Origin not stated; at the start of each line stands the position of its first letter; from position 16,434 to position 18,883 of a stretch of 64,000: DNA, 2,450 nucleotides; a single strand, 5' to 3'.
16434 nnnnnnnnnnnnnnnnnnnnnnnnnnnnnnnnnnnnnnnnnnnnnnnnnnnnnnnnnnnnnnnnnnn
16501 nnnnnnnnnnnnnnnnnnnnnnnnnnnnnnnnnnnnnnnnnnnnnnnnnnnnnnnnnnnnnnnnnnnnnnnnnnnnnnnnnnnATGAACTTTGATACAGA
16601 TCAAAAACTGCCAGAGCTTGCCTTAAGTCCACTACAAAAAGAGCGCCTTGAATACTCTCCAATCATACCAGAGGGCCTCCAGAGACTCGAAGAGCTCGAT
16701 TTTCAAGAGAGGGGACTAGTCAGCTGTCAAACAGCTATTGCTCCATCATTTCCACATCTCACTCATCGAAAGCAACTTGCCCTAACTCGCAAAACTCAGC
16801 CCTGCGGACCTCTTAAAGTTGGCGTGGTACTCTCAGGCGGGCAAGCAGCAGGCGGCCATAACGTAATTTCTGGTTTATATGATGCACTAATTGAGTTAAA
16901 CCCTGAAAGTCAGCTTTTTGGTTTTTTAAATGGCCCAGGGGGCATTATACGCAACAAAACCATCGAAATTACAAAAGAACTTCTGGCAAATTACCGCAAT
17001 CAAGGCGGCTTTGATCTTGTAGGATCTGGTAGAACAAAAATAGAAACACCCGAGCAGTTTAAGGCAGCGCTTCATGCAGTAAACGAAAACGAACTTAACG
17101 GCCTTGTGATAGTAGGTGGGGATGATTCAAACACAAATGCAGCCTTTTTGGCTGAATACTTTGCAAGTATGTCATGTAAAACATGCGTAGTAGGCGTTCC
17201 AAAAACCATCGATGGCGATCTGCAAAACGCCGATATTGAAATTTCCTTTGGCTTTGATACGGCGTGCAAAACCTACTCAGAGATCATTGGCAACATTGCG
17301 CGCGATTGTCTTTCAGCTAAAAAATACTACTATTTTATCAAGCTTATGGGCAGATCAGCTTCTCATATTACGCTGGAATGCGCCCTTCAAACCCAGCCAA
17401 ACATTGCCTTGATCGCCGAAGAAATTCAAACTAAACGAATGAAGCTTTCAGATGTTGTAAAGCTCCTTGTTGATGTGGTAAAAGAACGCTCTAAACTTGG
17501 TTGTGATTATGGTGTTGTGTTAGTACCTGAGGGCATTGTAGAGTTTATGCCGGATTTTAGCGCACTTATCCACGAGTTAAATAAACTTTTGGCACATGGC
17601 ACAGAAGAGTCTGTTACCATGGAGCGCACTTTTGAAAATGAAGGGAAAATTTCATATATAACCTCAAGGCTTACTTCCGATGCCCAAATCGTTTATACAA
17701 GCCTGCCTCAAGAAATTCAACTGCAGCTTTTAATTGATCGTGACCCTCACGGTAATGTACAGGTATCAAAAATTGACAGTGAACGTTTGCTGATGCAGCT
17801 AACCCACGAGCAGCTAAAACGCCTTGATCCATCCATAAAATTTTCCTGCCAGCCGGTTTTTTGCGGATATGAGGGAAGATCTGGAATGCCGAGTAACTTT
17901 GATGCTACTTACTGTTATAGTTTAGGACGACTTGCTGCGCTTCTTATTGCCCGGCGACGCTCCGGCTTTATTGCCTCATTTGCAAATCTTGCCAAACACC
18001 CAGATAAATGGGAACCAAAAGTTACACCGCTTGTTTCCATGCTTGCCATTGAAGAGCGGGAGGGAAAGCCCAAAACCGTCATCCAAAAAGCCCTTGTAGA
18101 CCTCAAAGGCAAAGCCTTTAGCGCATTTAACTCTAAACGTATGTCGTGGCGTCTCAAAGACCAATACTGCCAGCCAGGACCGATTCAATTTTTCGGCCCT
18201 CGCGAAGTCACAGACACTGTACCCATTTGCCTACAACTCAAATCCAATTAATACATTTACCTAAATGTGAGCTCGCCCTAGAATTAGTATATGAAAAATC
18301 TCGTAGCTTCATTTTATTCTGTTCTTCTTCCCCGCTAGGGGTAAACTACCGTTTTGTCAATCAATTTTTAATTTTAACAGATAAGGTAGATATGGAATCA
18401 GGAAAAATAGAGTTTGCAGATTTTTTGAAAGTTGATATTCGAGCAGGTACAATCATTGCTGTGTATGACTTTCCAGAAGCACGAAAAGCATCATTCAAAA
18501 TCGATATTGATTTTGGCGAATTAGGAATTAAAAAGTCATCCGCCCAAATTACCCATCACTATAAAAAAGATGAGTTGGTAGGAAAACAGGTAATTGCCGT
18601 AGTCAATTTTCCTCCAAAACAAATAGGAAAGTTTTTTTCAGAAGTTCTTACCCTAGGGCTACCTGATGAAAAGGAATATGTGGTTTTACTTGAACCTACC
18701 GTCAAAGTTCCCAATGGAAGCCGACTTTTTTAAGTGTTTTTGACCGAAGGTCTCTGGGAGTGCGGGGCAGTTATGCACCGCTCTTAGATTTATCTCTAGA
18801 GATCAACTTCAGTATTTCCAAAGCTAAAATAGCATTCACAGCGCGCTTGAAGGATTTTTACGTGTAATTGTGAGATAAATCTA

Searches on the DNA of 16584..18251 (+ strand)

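Call 81: search_with_rna_model(model_id=R1, sources=[L029, L030], max_evalue=1, show_alignments=6)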
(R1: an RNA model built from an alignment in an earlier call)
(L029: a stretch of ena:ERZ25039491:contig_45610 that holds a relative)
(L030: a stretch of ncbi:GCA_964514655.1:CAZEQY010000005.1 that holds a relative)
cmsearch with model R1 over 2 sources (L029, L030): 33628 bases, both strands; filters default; matches with E-value up to 1: 2.
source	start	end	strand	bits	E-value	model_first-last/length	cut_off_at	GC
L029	10335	10364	+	13.2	0.72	1-50/50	no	0.33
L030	13892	13919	+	12.6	0.95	1-50/50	no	0.43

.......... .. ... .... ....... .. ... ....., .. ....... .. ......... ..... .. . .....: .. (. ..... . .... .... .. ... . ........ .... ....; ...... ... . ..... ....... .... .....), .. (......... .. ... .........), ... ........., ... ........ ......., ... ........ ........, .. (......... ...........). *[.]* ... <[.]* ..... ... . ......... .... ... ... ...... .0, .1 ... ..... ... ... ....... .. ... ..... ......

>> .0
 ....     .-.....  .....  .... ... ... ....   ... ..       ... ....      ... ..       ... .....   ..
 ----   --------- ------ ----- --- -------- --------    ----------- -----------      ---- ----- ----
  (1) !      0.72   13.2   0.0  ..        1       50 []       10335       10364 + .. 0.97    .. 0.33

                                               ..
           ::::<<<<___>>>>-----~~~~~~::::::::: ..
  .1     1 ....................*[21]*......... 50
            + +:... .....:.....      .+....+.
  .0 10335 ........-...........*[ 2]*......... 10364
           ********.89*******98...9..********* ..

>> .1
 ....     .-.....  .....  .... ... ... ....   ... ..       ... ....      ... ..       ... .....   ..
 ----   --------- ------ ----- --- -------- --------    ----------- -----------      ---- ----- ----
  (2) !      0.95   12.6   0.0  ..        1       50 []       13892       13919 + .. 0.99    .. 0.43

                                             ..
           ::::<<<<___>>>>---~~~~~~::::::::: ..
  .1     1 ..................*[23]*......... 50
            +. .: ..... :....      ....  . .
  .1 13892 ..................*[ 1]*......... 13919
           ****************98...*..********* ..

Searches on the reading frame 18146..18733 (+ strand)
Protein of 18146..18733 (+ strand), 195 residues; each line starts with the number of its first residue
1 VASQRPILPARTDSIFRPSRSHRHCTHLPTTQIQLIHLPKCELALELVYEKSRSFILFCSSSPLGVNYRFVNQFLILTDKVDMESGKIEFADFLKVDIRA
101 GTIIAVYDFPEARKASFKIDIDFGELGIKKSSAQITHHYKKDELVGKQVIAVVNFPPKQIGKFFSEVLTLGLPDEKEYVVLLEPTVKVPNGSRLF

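Call 52: search_protein_families(library=pfam, proteins=[window:18146-18733:+], max_evalue=0.01)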
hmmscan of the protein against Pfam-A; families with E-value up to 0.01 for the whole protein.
window:18146-18733:+ (195 aa): 2 families
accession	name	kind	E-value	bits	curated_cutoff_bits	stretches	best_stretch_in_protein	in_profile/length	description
PF01588.26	tRNA_bind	-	7.9e-12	45.6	27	1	98-192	1-95/96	Putative tRNA binding domain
PF24150.1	C2_SHIP1-2_first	-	0.0088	16.8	27.7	0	112-136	16-40/80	SHIP1/2 first C2 domain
